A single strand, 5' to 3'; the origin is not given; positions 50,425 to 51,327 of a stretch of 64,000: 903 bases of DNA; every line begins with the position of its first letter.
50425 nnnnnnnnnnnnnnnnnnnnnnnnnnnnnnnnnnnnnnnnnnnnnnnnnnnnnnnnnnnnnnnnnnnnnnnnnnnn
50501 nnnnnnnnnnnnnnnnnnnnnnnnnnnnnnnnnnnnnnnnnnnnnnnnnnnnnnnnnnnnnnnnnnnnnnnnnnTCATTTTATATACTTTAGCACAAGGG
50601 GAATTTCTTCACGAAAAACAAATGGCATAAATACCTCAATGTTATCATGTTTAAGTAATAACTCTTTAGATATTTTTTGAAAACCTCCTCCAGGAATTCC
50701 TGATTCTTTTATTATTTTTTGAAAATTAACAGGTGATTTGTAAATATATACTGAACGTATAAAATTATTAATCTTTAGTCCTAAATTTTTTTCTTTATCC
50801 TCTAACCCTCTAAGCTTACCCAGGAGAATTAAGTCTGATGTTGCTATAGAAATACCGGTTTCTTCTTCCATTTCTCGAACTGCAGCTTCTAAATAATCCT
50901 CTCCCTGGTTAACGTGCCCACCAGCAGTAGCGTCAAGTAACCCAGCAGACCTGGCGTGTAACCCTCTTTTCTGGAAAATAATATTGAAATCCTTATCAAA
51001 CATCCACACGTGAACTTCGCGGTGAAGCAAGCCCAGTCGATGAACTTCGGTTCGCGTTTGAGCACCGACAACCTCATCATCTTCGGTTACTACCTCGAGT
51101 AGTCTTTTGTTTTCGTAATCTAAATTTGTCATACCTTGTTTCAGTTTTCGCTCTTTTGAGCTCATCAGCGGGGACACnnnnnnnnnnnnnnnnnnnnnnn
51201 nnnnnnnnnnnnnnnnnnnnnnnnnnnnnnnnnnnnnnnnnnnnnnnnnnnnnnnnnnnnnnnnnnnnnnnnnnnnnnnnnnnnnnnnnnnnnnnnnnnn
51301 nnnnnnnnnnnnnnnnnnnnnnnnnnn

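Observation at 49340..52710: Two-component operon interrupted by a GC-rich guanylate-kinase-like gene and a NUDIX gene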

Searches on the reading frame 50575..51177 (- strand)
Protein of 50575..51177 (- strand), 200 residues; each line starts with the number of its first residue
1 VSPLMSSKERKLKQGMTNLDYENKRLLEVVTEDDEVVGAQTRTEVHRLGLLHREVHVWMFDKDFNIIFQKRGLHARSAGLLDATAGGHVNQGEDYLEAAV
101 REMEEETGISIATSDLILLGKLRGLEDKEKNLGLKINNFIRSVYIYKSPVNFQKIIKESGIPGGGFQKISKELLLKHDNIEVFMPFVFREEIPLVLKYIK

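Call 3: search_protein_families(library=pfam, proteins=[window:50575-51177:-], max_evalue=0.01)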
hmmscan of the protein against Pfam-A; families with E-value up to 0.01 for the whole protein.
window:50575-51177:- (200 aa): 1 family
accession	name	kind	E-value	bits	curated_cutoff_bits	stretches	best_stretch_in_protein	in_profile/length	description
PF00293.34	NUDIX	-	1.6e-11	44.8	21.1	1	51-121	2-68/134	NUDIX domain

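Call 4: search_protein_families(library=ncbifam, proteins=[window:50575-51177:-], max_evalue=0.01)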
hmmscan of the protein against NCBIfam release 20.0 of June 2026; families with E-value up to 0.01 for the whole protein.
window:50575-51177:- (200 aa): 14 families
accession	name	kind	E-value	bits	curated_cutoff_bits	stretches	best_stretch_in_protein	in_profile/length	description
NF011922.0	PRK15393.1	equivalog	1.9e-15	57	152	1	26-110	12-97/182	NUDIX hydrolase YfcD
NF002995.0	PRK03759.1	equivalog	4.2e-11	42.8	127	1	23-117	5-101/185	isopentenyl-diphosphate Delta-isomerase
NF041653.1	Nud_hyd_Meth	equivalog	3.7e-06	26.8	300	1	28-117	3-92/170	Nudix hydrolase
TIGR02150.1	IPP_isom_1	equivalog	3.9e-06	26.8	105.8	1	29-119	3-94/159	isopentenyl-diphosphate delta-isomerase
NF007834.0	PRK10546.1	equivalog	8.6e-06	25.6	156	1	59-117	10-67/135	pyrimidine (deoxy)nucleoside triphosphate diphosphatase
NF006530.0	PRK08999.1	equivalog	2.4e-05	23.6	245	1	59-116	13-69/315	Nudix family hydrolase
TIGR00586.1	mutt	equivalog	9.9e-05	22.4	97.9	1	62-116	14-68/129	8-oxo-dGTP diphosphatase MutT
TIGR02705.1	nudix_YtkD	equivalog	0.00026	20.6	154.4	1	85-113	50-78/156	RNA deprotection pyrophosphohydrolase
NF001938.0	PRK00714.1-5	equivalog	0.00031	20.2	116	1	55-111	16-76/172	RNA pyrophosphohydrolase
NF006961.0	PRK09438.1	equivalog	0.00047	19.6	103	1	86-118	38-70/151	dihydroneopterin triphosphate diphosphatase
NF008044.0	PRK10776.1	equivalog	0.00075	19.4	148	1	63-116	15-67/130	8-oxo-dGTP diphosphatase MutT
NF041652.1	Nud_hyd_Dein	equivalog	0.0018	18.5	200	1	66-113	27-76/152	Nudix hydrolase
NF008736.0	PRK11762.1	equivalog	0.0057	16.2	169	1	86-111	80-105/186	ADP compounds hydrolase NudE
NF003788.0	PRK05379.1-5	equivalog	0.0098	15.2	354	0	81-124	239-280/351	bifunctional nicotinamide-nucleotide adenylyltransferase/Nudix hydroxylase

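Call 45: search_solved_structures(query=window:50575-51132:-, max_evalue=0.01, show_alignments=2)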
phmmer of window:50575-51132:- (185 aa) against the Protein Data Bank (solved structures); distinct sequences matched with E-value up to 0.01: 10.
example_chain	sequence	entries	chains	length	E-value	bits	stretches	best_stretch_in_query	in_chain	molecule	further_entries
2fkb_A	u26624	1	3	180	3e-09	40.2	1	11-95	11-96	Putative Nudix hydrolase yfcD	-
3hyq_A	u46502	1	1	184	0.00043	23.4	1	14-97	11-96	Isopentenyl-diphosphate Delta-isomerase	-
1q27_A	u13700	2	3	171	0.00084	22.5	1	11-96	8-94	Putative Nudix hydrolase DR0079 | Putative Nudix hydrolase DR_0079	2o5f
4v14_A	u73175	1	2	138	0.0025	20.9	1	43-98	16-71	MUTATOR MUTT PROTEIN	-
4kyx_A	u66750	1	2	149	0.005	20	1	43-103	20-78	ADP-ribose pyrophosphatase MutT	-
2rrk_A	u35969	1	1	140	0.006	19.7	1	39-101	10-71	CTP pyrophosphohydrolase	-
6fl4_A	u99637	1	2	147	0.0088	19.2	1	66-102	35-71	Nudix hydrolase 1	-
6dby_A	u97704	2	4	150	0.0089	19.2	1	66-102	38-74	Nudix hydrolase 1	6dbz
5gp0_E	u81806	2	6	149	0.0089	19.2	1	66-102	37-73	Nudix hydrolase 1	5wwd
3hhj_A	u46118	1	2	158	0.009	19.2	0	43-102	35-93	Mutator mutT protein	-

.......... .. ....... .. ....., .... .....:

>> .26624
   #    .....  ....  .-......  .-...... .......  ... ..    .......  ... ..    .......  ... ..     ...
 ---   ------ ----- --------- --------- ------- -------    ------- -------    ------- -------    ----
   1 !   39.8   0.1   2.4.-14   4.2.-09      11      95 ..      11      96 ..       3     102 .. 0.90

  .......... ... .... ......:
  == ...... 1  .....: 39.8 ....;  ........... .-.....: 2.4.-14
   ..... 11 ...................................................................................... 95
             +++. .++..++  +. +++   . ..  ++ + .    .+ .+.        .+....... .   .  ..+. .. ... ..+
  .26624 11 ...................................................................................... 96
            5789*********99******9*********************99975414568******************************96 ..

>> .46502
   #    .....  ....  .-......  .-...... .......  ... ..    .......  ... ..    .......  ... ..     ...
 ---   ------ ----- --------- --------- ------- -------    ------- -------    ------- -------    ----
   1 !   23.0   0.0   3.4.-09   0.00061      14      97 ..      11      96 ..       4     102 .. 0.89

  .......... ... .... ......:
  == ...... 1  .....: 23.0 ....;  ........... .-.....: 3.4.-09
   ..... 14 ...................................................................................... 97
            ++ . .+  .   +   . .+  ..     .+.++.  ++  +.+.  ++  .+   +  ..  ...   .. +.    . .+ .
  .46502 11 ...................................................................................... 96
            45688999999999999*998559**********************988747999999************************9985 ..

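Call 48: find_homologous_proteins(query=window:50575-51132:-, max_evalue=1e-10)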
Query window:50575-51132:- (185 aa): 127 proteins with E <= 1e-10 among 397 candidates; the best 120 are listed.
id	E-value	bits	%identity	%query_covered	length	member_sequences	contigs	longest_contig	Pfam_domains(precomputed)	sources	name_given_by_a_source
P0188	5.4e-116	403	100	100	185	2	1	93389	PF00293.35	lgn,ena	-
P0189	2.3e-70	254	65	99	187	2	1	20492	PF00293.35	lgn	-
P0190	6.6e-70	253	62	100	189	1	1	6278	PF00293.35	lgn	-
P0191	2.8e-69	251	64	100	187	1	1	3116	PF00293.35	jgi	jgi:isopentenyldiphosphate isomerase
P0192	8.1e-69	249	64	100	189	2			PF00293.35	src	-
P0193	1.7e-68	248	64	99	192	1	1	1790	PF00293.35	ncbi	-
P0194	6.5e-66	240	60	100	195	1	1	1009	PF00293.35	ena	-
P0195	1.7e-65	238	58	99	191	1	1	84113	PF00293.35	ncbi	-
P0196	1.9e-65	238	61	100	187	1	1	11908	PF00293.35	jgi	jgi:isopentenyldiphosphate isomerase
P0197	3.1e-64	234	62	100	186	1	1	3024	PF00293.35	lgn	-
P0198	4.0e-64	234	59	100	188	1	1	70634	PF00293.35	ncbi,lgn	-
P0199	5.0e-64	233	61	100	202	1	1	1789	PF00293.35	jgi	jgi:isopentenyldiphosphate isomerase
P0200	1.6e-63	232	60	100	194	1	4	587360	PF00293.35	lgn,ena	-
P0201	1.8e-63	232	58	100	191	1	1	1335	PF00293.35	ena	-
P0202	7.8e-63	230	59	100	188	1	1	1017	PF00293.35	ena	-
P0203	1.5e-62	229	57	100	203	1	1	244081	PF00293.35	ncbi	-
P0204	1.9e-62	228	57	99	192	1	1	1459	PF00293.35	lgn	-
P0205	2.5e-62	228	56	99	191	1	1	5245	PF00293.35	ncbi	-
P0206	1.8e-61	225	58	100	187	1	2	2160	PF00293.35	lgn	-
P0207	1.9e-61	225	59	100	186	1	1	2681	PF00293.35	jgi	jgi:isopentenyldiphosphate isomerase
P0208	2.0e-61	225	56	99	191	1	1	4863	PF00293.35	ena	-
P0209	2.5e-61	225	60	95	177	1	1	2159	PF00293.35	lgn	-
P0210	2.5e-61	225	56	99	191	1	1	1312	PF00293.35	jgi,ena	-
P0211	4.1e-61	224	54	99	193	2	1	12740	PF00293.35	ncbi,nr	ncbi:NUDIX domain-containing protein [Candidatus Nomurabacteria bacterium]|nr:NUDIX domain-containin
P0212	6.7e-61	223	56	100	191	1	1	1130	PF00293.35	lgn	-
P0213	9.4e-61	223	58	100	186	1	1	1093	PF00293.35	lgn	-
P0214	2.0e-60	222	59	100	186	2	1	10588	PF00293.35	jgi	jgi:8-oxo-dGTP pyrophosphatase MutT (NUDIX family)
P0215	2.3e-60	221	59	100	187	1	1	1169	PF00293.35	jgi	jgi:isopentenyldiphosphate isomerase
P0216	6.8e-60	220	57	100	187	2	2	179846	PF00293.35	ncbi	ncbi:MAG: NUDIX domain-containing protein [Patescibacteria group bacterium]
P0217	7.5e-60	220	56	99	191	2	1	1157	PF00293.35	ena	-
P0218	8.2e-60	220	55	99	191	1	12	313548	PF00293.35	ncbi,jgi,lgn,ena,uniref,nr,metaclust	ncbi:hypothetical protein A2738_00715 [Candidatus Nomurabacteria bacterium RIFCSPHIGHO2_01_FULL_42_1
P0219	1.2e-59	219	57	99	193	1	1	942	PF00293.35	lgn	-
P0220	1.3e-59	219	57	100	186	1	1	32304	PF00293.35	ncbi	ncbi:MAG: NUDIX domain-containing protein [Candidatus Paceibacterota bacterium]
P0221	2.4e-59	218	56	100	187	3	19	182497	PF00293.35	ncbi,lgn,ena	-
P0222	3.6e-59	218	54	99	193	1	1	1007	PF00293.35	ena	-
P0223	3.6e-59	218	55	100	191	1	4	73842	PF00293.35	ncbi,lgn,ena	-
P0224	6.4e-59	217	58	99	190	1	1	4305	PF00293.35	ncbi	-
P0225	8.1e-59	216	57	100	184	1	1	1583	PF00293.35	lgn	-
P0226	8.6e-59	216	56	100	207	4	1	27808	PF00293.35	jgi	jgi:isopentenyldiphosphate isomerase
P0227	1.0e-58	216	59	98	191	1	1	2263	PF00293.35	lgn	-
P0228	1.5e-58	216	55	99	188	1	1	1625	PF00293.35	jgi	-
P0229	1.5e-58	216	56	100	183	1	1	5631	PF00293.35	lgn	-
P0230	1.6e-58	215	55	100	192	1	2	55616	PF00293.35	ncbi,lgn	-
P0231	3.7e-58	214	55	99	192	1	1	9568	PF00293.35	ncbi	ncbi:MAG: NUDIX domain-containing protein [Candidatus Paceibacterota bacterium]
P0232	8.1e-58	213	54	99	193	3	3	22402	PF00293.35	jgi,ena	-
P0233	2.3e-57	212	56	96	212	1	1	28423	PF00293.35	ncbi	-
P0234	2.8e-57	211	56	99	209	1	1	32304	PF00293.35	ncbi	ncbi:MAG: NUDIX domain-containing protein [Candidatus Paceibacterota bacterium]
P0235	3.0e-57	211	58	99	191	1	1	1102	PF00293.35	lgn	-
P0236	5.2e-57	211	56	99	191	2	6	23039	PF00293.35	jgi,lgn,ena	-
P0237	8.1e-57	210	52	99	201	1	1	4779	PF00293.35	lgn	-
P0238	1.2e-56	209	53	100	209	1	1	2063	PF00293.35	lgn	-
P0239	7.1e-56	207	54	99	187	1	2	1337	PF00293.35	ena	-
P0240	1.9e-55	205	56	99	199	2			PF00293.35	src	-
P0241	2.0e-55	205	56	100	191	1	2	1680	PF00293.35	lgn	-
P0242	5.4e-55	204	54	99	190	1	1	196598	PF00293.35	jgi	jgi:ADP-ribose pyrophosphatase YjhB (NUDIX family)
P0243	7.3e-55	204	57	100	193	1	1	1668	PF00293.35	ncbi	-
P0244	9.5e-53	197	54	99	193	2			PF00293.35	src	-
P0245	3.0e-52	195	53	97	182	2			PF00293.35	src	-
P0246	2.0e-51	192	52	100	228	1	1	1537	PF00293.35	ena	-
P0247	5.5e-49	184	50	100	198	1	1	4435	PF00293.35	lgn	-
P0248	6.3e-49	184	52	97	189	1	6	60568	PF00293.35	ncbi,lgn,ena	-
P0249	6.9e-49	184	51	100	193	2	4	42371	PF00293.35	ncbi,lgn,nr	ncbi:NUDIX domain-containing protein [Candidatus Nomurabacteria bacterium]|nr:NUDIX domain-containin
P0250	1.3e-48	183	66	71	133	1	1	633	PF00293.35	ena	-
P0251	1.1e-47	180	51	98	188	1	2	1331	PF00293.35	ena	-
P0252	1.5e-47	180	49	99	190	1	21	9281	PF00293.35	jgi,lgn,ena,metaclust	metaclust:\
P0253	2.9e-47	179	53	100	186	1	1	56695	PF00293.35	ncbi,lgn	-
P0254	6.9e-47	178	53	99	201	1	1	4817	PF00293.35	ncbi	-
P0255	9.4e-47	177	50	96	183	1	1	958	PF00293.35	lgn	-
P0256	1.0e-45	174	49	100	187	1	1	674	PF00293.35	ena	-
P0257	3.7e-45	172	51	100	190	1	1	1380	PF00293.35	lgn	-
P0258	8.6e-45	171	49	100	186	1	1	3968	PF00293.35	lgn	-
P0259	1.6e-44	170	48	99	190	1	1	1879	PF00293.35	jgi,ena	-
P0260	5.3e-44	168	53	89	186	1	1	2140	PF00293.35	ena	-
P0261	7.0e-44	168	50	96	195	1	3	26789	PF00293.35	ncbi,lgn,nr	ncbi:NUDIX domain-containing protein [Candidatus Nomurabacteria bacterium]|nr:NUDIX domain-containin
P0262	3.4e-43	166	50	95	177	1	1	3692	PF00293.35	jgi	jgi:isopentenyldiphosphate isomerase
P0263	7.2e-43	164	49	95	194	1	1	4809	PF00293.35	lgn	-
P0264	4.3e-42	162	64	63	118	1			PF00293.35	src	-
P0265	2.5e-26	111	41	91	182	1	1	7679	PF00293.35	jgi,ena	-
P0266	5.7e-26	109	41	95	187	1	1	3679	PF00293.35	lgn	-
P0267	2.4e-25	107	47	81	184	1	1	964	PF00293.35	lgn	-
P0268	5.8e-25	106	40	95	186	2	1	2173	PF00293.35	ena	-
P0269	7.0e-24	103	38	95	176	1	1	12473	PF00293.35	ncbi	-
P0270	3.9e-22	97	51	53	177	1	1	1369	PF00293.35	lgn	-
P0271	4.4e-22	97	47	65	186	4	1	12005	PF00293.35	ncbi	-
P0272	1.3e-20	92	45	65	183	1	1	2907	PF00293.35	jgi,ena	-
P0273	2.1e-19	88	41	82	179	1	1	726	PF00293.35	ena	-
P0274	2.1e-18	85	34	97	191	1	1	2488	PF00293.35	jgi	jgi:isopentenyl-diphosphate Delta-isomerase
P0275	1.7e-13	69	44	51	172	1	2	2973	PF00293.35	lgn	-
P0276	1.9e-13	69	46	51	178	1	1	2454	PF00293.35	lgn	-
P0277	6.3e-13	67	41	32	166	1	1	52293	PF00293.35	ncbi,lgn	ncbi:MAG: NUDIX domain-containing protein [Nitrospirota bacterium]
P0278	9.0e-13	66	46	52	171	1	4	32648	PF00293.35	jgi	jgi:isopentenyldiphosphate isomerase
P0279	9.1e-13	66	46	52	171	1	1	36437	PF00293.35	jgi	jgi:isopentenyldiphosphate isomerase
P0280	1.2e-12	66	46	52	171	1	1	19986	PF00293.35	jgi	jgi:isopentenyldiphosphate isomerase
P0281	2.0e-12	65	48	47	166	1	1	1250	PF00293.35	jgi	jgi:isopentenyldiphosphate isomerase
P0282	2.2e-12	65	48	47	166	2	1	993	PF00293.35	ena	-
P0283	3.0e-12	65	47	48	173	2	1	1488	PF00293.35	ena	-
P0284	3.2e-12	65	48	50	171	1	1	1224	PF00293.35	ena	-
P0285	3.6e-12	65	48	47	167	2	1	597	PF00293.35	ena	-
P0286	3.8e-12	64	44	52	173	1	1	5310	PF00293.35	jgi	jgi:isopentenyldiphosphate isomerase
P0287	4.1e-12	64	45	51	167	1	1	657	PF00293.35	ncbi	-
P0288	4.3e-12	64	48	47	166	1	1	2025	PF00293.35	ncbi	-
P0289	4.3e-12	64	47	48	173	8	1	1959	PF00293.35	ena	-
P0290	4.5e-12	64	47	47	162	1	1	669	PF00293.35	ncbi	-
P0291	5.2e-12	64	36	69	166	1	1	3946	PF00293.35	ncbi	-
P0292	5.3e-12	64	44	48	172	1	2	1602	PF00293.35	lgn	-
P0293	5.8e-12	64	45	50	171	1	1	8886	PF00293.35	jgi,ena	-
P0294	6.2e-12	64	44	51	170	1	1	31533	PF00293.35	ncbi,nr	ncbi:MAG: NUDIX domain-containing protein [Nitrospirae bacterium]|nr:NUDIX domain-containing protein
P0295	8.4e-12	63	45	48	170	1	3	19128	PF00293.35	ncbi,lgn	-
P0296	8.5e-12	63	47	24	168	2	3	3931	PF00293.35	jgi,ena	-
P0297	8.6e-12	63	46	47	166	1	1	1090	PF00293.35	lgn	-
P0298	9.2e-12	63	46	47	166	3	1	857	PF00293.35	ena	-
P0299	9.8e-12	63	46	53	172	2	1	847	PF00293.35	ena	-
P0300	1.4e-11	63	47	48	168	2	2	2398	PF00293.35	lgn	-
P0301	1.4e-11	63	48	47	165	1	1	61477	PF00293.35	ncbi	-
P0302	1.4e-11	63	43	51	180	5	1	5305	PF00293.35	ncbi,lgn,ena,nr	ncbi:MAG TPA: NUDIX domain-containing protein [Nitrospirae bacterium]|nr:NUDIX domain-containing pro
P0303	1.4e-11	63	48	45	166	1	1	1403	PF00293.35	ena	-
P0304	1.6e-11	62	31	90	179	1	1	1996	PF00293.35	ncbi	-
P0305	1.8e-11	62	47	48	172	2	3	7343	PF00293.35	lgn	-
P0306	1.9e-11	62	43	51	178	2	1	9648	PF00293.35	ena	-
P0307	1.9e-11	62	49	45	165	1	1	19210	PF00293.35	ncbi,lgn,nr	ncbi:MAG: NUDIX domain-containing protein [Nitrospirae bacterium]|nr:NUDIX domain-containing protein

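Call 49: find_encoding_contigs(protein=P0218, flank=5000, max_places=4)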
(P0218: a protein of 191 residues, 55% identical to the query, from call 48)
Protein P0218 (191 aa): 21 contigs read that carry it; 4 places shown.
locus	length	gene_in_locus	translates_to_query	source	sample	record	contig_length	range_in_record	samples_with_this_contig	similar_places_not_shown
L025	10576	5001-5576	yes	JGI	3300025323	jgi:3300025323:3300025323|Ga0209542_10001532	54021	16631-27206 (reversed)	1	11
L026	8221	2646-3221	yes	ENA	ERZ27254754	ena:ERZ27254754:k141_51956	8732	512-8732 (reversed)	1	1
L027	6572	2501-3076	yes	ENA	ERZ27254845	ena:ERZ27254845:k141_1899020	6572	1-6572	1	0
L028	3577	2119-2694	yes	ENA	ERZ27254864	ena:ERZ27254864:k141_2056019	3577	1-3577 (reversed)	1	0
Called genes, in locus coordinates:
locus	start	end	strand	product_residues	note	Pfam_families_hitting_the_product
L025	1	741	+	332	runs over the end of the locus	PF02779:Transket_pyr, PF17147:PFOR_II (faint), PF02780:Transketolase_C, PF22613:Transketolase_C_1 (faint)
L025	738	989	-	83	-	-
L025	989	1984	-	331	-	PF00294:PfkB, PF08543:Phos_pyr_kin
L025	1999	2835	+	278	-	PF00932:LTD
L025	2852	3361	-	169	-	PF04542:Sigma70_r2 (faint), PF08281:Sigma70_r4_2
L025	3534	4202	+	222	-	PF00072:Response_reg, PF00486:Trans_reg_C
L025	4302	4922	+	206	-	PF00625:Guanylate_kin (weak), PF13238:AAA_18 (weak)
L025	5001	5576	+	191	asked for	PF00293:NUDIX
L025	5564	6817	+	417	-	PF00512:HisKA, PF02518:HATPase_c, PF13589:HATPase_c_3 (weak)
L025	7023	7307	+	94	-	-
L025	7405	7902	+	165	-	-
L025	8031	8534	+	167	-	-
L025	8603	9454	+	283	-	PF01926:MMR_HSR1, PF02421:FeoB_N, PF06071:YchF-GTPase_C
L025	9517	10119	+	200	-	PF20803:PaaX_M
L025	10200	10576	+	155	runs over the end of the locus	PF04229:GrpB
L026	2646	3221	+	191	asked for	PF00293:NUDIX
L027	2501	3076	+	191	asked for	PF00293:NUDIX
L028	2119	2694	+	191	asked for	PF00293:NUDIX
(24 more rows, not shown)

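Call 50: find_encoding_contigs(protein=P0200, flank=5000, max_places=2)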
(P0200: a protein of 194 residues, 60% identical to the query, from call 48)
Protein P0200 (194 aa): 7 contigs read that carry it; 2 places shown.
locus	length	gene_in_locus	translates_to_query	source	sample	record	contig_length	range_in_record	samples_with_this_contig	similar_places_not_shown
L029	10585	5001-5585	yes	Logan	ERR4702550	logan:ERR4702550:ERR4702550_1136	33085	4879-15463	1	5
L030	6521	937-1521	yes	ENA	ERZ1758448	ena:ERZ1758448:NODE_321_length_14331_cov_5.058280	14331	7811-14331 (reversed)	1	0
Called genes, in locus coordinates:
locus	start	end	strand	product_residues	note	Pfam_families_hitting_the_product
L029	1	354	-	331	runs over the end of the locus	PF01636:APH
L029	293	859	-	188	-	PF04079:SMC_ScpB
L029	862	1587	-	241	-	PF02616:SMC_ScpA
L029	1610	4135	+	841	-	PF17900:Peptidase_M1_N, PF01433:Peptidase_M1, PF11838:ERAP1_C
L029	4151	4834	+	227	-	PF00625:Guanylate_kin (faint)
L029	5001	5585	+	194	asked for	PF00293:NUDIX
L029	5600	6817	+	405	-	PF00512:HisKA, PF02518:HATPase_c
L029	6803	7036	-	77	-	-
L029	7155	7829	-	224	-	PF00072:Response_reg, PF00486:Trans_reg_C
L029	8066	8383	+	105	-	-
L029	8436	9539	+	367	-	PF16656:Pur_ac_phosph_N (weak), PF00041:fn3 (faint), PF16655:PhoD_N (faint)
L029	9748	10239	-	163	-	-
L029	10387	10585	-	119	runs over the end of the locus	PF01329:Pterin_4a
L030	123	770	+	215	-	PF00625:Guanylate_kin (faint)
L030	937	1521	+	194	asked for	PF00293:NUDIX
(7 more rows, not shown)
